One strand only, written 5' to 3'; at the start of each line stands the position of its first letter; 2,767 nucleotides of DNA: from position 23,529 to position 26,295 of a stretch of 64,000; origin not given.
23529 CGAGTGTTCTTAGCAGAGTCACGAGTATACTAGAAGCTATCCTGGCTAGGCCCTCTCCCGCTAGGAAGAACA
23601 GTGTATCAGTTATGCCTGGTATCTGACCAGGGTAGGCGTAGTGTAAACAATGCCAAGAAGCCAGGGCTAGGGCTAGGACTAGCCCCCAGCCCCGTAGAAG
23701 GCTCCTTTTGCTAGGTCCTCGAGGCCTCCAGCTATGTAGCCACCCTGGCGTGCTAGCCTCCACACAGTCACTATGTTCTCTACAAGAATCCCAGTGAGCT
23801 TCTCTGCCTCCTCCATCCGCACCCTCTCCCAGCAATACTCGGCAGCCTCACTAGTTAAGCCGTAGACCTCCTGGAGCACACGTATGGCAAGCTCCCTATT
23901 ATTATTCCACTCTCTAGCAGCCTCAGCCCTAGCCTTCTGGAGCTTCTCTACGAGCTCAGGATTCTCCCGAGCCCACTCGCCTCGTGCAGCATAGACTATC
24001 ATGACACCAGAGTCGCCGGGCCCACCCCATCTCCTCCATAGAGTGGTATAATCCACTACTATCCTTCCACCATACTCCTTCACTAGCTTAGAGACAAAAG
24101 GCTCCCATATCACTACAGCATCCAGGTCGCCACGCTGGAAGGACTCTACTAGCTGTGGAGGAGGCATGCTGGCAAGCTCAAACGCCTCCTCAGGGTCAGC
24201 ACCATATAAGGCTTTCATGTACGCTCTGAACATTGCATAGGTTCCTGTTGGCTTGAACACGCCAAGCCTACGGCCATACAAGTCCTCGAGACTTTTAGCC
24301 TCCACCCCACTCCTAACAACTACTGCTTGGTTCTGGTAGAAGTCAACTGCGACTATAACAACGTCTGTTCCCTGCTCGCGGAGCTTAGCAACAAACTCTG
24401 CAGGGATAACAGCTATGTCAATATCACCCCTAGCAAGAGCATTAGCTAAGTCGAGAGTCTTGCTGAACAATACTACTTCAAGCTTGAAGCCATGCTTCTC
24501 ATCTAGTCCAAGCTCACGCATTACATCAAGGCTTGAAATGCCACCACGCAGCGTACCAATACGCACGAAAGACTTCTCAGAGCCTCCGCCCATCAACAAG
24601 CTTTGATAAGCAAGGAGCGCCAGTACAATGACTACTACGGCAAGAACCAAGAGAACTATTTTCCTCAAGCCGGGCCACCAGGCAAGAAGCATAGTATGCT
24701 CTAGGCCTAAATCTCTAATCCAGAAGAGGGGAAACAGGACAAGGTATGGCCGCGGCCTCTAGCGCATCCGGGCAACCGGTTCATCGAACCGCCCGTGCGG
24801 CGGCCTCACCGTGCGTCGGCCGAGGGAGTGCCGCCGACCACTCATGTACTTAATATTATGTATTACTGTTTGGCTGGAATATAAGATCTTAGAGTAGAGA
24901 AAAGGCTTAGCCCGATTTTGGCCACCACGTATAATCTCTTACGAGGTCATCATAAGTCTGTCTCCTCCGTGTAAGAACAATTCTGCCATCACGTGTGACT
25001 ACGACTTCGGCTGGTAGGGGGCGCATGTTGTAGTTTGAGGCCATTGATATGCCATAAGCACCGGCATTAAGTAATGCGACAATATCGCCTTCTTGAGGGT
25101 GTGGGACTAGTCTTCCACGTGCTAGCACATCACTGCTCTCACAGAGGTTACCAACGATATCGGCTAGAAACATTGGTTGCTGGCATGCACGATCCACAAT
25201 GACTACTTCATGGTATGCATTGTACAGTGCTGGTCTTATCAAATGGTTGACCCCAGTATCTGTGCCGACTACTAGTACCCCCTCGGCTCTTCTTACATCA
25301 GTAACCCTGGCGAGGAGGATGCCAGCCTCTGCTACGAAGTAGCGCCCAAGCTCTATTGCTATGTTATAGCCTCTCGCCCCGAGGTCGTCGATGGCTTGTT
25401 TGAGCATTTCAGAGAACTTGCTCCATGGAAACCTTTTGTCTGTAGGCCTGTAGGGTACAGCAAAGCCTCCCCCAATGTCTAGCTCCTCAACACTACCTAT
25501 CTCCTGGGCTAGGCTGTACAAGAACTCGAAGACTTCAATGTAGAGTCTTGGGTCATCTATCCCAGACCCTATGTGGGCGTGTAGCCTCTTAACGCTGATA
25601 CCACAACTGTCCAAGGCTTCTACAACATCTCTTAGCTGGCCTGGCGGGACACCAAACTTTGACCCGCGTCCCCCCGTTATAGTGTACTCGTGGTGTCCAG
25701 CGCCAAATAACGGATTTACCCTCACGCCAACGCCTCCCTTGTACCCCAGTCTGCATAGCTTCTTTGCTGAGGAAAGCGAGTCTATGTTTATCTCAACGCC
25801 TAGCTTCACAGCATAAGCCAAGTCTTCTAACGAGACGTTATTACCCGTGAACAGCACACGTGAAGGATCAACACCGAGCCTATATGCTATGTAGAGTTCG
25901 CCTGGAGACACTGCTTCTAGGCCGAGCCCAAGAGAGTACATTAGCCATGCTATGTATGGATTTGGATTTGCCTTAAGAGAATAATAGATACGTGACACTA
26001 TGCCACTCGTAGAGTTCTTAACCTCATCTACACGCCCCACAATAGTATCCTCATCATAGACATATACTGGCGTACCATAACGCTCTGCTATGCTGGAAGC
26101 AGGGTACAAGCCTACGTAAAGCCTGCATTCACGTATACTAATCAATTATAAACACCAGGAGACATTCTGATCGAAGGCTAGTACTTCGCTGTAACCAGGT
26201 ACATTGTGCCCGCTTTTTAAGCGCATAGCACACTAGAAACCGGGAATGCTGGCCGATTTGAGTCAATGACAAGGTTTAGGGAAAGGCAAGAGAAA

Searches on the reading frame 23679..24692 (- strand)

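Call 36: search_protein_families(library=ncbifam, proteins=[window:23679-24692:-], max_evalue=0.00001)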
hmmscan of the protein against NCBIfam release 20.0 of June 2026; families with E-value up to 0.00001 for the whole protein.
window:23679-24692:- (337 aa): 6 families
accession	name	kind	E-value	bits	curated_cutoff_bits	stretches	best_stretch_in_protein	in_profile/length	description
TIGR01728.1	SsuA_fam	subfamily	3.1e-30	105.4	163.5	1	43-294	1-248/290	aliphatic sulfonate ABC transporter substrate-binding protein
TIGR01729.1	taurine_ABC_bnd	equivalog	7.8e-24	84.6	304.25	1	75-266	33-217/300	taurine ABC transporter substrate-binding protein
NF008553.0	PRK11480.1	equivalog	4.6e-17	62.2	490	1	76-271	58-244/320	taurine ABC transporter substrate-binding protein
NF008588.0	PRK11553.1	subfamily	7.8e-13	48.1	299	1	21-282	7-260/319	aliphatic sulfonate ABC transporter substrate-binding protein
NF040735.1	SBP_SaoX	equivalog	4e-11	42.6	300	1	60-279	23-235/330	ABC transporter substrate-binding subunit SaoX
TIGR02122.1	TRAP_TAXI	subfamily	6.2e-07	28.6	84.35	1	11-195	4-196/320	TAXI family TRAP transporter solute-binding subunit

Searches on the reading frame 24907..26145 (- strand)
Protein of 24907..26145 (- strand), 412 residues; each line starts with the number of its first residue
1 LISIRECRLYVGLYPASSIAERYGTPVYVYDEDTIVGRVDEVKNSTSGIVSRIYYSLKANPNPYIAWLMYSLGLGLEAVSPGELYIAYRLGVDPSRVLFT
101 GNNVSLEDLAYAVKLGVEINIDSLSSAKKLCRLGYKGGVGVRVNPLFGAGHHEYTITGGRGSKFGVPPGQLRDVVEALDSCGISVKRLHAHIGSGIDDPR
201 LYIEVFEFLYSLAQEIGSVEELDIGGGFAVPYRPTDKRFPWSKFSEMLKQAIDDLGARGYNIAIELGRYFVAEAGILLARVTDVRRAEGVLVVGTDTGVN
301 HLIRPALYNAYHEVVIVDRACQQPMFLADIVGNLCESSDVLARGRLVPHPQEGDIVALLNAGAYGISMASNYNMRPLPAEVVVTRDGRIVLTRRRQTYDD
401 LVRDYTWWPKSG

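Call 36: search_protein_families(library=ncbifam, proteins=[window:24907-26145:-], max_evalue=0.00001)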
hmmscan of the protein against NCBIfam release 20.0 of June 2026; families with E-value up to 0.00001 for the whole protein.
window:24907-26145:- (412 aa): 7 families
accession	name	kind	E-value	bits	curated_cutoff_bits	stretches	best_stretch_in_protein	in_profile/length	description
TIGR01048.1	lysA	equivalog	4.7e-109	364.7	297.9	1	6-404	6-415/417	diaminopimelate decarboxylase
NF006515.0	PRK08961.1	equivalog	3.3e-100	336.3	802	1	23-383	501-859/861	bifunctional aspartate kinase/diaminopimelate decarboxylase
TIGR03099.1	dCO2ase_PEP1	hypoth_equivalog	9.2e-55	186.3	478.45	1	5-370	4-384/398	pyridoxal-dependent decarboxylase, exosortase A system-associated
NF052544.1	OrLyDeCDokD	equivalog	7.7e-30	103.9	700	1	17-403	34-457/461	ornithine/lysine decarboxylase DokD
TIGR01273.1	speA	equivalog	7.6e-14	51.1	624.1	1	73-288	116-355/624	arginine decarboxylase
NF041039.1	FslC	exception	7.7e-13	48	500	1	18-397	21-417/418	rhizoferrin biosystnesis N-citrylornithine decarboxylase FslC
NF003763.0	PRK05354.1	equivalog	9.3e-13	47.6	369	1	123-289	179-364/636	biosynthetic arginine decarboxylase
